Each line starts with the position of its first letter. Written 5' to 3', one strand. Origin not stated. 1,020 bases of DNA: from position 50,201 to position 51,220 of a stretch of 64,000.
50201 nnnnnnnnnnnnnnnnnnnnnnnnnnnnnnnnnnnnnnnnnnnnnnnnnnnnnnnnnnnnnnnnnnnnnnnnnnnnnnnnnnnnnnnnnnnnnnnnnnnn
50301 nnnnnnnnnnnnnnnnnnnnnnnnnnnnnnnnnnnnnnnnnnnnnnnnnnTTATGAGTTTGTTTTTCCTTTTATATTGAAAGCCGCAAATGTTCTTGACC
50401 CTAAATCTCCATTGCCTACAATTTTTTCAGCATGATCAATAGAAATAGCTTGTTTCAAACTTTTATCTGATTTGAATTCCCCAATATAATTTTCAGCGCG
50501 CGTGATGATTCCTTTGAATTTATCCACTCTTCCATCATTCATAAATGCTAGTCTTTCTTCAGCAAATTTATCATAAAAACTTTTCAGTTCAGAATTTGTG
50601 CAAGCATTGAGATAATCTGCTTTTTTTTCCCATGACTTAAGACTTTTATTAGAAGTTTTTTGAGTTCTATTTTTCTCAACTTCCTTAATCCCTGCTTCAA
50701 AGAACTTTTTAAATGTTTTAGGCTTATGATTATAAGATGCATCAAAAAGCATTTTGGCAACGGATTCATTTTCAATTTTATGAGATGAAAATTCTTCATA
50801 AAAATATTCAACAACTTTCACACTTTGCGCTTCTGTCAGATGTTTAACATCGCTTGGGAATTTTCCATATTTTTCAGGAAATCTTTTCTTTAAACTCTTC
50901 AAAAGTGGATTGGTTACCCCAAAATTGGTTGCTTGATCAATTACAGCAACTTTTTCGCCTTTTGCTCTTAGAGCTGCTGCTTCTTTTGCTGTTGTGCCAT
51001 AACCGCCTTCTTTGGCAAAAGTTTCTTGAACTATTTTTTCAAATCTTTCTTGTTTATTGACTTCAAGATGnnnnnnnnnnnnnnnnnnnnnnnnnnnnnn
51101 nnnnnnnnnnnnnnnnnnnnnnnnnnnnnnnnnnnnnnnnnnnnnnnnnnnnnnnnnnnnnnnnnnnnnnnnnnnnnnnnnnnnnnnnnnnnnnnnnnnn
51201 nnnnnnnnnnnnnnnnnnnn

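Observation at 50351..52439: GH108 lysozyme-like protein head-to-head with an MliC lysozyme inhibitor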

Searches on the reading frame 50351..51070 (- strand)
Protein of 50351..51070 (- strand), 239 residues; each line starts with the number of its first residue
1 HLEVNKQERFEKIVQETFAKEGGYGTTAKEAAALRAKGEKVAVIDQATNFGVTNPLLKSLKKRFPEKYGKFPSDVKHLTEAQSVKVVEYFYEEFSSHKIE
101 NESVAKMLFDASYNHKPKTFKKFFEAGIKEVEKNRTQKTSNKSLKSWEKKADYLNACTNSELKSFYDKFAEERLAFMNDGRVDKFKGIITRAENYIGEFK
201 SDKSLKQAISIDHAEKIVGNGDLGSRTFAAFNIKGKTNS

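Call 13: search_solved_structures(query=window:50351-51070:-, max_evalue=10, show_alignments=3)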
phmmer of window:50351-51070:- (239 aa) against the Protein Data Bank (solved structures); distinct sequences matched with E-value up to 10: 7.
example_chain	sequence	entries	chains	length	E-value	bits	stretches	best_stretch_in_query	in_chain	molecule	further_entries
3qt4_A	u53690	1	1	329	0.25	14.4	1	97-188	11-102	Cathepsin-L-like midgut cysteine proteinase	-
8ptx_A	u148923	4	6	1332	0.56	13.3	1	51-158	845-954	Elongator complex protein 1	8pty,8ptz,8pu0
5cqr_A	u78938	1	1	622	0.69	13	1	51-158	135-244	Elongator complex protein 1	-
7ooc_C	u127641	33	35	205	0.81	12.8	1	32-77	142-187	30S ribosomal protein S4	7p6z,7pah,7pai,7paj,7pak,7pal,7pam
5zzu_A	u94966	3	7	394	1.3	12.1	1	60-141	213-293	Phosphoethanolamine transferase EptC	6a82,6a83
7dri_A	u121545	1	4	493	1.3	12.1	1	86-224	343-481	DUF1524 domain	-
8avg_A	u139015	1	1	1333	1.8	11.7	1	49-158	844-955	Elongator complex protein 1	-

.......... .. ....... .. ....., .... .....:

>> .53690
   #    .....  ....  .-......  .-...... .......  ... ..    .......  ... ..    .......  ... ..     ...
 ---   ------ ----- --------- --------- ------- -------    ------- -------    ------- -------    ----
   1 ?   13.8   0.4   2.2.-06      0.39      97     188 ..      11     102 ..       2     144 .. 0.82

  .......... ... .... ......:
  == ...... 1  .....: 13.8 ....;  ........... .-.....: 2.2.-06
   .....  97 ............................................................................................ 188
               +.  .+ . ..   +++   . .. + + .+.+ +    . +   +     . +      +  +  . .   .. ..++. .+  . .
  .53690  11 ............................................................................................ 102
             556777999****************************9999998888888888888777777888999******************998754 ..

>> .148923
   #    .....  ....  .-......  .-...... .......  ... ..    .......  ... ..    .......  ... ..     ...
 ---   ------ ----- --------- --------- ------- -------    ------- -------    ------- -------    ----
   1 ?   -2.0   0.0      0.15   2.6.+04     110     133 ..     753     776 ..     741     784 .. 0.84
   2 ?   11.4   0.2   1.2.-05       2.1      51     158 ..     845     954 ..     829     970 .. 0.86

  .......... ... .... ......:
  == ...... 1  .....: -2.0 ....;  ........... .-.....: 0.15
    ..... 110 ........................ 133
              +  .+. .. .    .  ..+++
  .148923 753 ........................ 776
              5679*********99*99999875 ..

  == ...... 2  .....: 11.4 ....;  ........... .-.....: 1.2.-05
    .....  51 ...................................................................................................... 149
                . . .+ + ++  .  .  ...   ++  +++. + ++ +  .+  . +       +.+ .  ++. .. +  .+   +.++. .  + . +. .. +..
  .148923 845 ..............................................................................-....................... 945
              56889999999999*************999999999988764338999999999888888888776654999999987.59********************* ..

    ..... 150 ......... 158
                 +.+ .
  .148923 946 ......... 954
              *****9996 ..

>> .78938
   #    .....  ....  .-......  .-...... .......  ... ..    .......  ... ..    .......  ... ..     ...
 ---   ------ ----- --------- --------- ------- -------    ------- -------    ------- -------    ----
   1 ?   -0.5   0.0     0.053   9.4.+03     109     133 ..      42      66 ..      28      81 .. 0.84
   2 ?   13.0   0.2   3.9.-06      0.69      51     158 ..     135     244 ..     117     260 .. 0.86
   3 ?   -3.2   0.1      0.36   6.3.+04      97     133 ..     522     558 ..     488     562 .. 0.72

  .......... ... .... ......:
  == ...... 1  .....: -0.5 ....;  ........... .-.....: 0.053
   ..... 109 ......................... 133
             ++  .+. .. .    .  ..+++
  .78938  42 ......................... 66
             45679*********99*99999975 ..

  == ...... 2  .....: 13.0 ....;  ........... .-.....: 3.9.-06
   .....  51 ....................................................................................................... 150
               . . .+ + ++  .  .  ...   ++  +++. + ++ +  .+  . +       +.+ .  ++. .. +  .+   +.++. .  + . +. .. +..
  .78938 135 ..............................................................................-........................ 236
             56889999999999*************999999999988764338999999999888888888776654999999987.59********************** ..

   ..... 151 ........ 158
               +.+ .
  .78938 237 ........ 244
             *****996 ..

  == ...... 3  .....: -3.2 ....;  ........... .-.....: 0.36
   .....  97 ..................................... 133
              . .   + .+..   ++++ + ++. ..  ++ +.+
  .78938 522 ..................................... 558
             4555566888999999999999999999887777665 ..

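Call 52: predict_structure(alignment_id=A4)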
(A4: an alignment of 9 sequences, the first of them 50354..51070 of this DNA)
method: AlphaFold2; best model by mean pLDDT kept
length: 239 residues; sequences in the alignment: 9
mean_pLDDT: 77.9   pTM: 0.72
mean pLDDT of the five models: 77.9, 73.6, 71.8, 71.4, 70.6
residues with pLDDT >= 90: 64; 70-90: 126; 50-70: 11; < 50: 38
segments of 3 or more residues with pLDDT < 50: 1-3, 204-217, 219-239
pLDDT, mean of each block of 10 residues (from residue 1): 63 77 71 82 76 87 92 90 89 86 88 87 95 88 86 91 96 89 74 88 51 48 38 33
secondary structure, 60 per line:
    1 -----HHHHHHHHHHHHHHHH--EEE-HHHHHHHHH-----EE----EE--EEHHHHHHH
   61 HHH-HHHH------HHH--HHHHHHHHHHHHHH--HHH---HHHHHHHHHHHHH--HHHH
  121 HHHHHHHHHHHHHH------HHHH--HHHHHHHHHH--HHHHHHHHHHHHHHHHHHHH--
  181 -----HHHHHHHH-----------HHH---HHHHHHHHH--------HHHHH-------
elements in order: H6-21 E24-26 H28-36 H54-63 H65-68 H80-93 H102-114 H117-134 H141-144 H147-156 H159-178 H186-193 H211-219 H228-232

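Call 56: fold_search(model_id=the predicted structure, library=pdb)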
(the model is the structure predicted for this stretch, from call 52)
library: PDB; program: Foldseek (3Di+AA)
matches with E <= 10: 121; with E <= 0.001: 0
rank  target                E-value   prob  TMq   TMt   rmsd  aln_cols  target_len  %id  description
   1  7dnp                  2.3e-03  1.00  0.47  0.61   6.6       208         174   16  Structure of Brucella abortus SagA (released 2021-06-23)
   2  2ikb_D                1.2e-02  1.00  0.45  0.62   6.4       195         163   15  Crystal Structure of a Protein of Unknown Function NMB1012 from Neisseria meningitidis (released 2006-11-21)
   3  6v40_B                8.0e-02  0.99  0.43  0.51   5.7       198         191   14  Structure of Salmonella Typhi TtsA (released 2020-01-29)
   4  6v40_A                9.8e-02  0.99  0.46  0.55   5.6       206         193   14  Structure of Salmonella Typhi TtsA (released 2020-01-29)
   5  6v40_C                1.5e-01  0.96  0.41  0.50   6.5       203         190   14  Structure of Salmonella Typhi TtsA (released 2020-01-29)
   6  6yxq_A                2.5e+00  0.05  0.15  0.18  21.1       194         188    9  Crystal structure of a DNA repair complex ASCC3-ASCC2 (released 2020-09-30)
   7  6ssk_F                2.9e+00  0.04  0.14  0.15  16.8       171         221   13  Human endogenous retrovirus (HML2) mature capsid assembly, D5 capsule (released 2020-01-01)
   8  9fpy_I                3.2e+00  0.04  0.15  0.07  18.5       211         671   11  Structure of the complete Vaccinia DNA-dependent RNA polymerase complex assembly intermediate 3 (released 2025-06-25)
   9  5oja                  3.4e+00  0.04  0.13  0.19  17.8       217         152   17  Structure of MbQ (released 2018-01-24)
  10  8uhe_C                3.6e+00  0.10  0.22  0.29  11.9       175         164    7  Structure of the far-red light-absorbing allophycocyanin core expressed during FaRLiP (released 2024-01-03)
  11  6tdu_AA               3.6e+00  0.06  0.19  0.12  15.4       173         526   15  Cryo-EM structure of Euglena gracilis mitochondrial ATP synthase, full dimer, rotational states 1 (released 2019-11-27)
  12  5ilm                  3.7e+00  0.04  0.13  0.18  13.8       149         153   18  H64A sperm whale myoglobin with a Fe-chlorophenyl moiety (released 2016-09-21)
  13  9dn6_A                3.7e+00  0.02  0.10  0.18  15.8       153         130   16  Insulin receptor bound with de novo designed agonist called "RF-405". (released 2025-10-01)
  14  3o89                  4.3e+00  0.04  0.15  0.21  15.3       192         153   16  Crystal Structure of Sperm Whale Myoglobin G65T (released 2011-12-07)
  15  3s1i_A                4.3e+00  0.03  0.12  0.20  14.6       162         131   12  Crystal structure of oxygen-bound hell's gate globin I (released 2011-09-21)
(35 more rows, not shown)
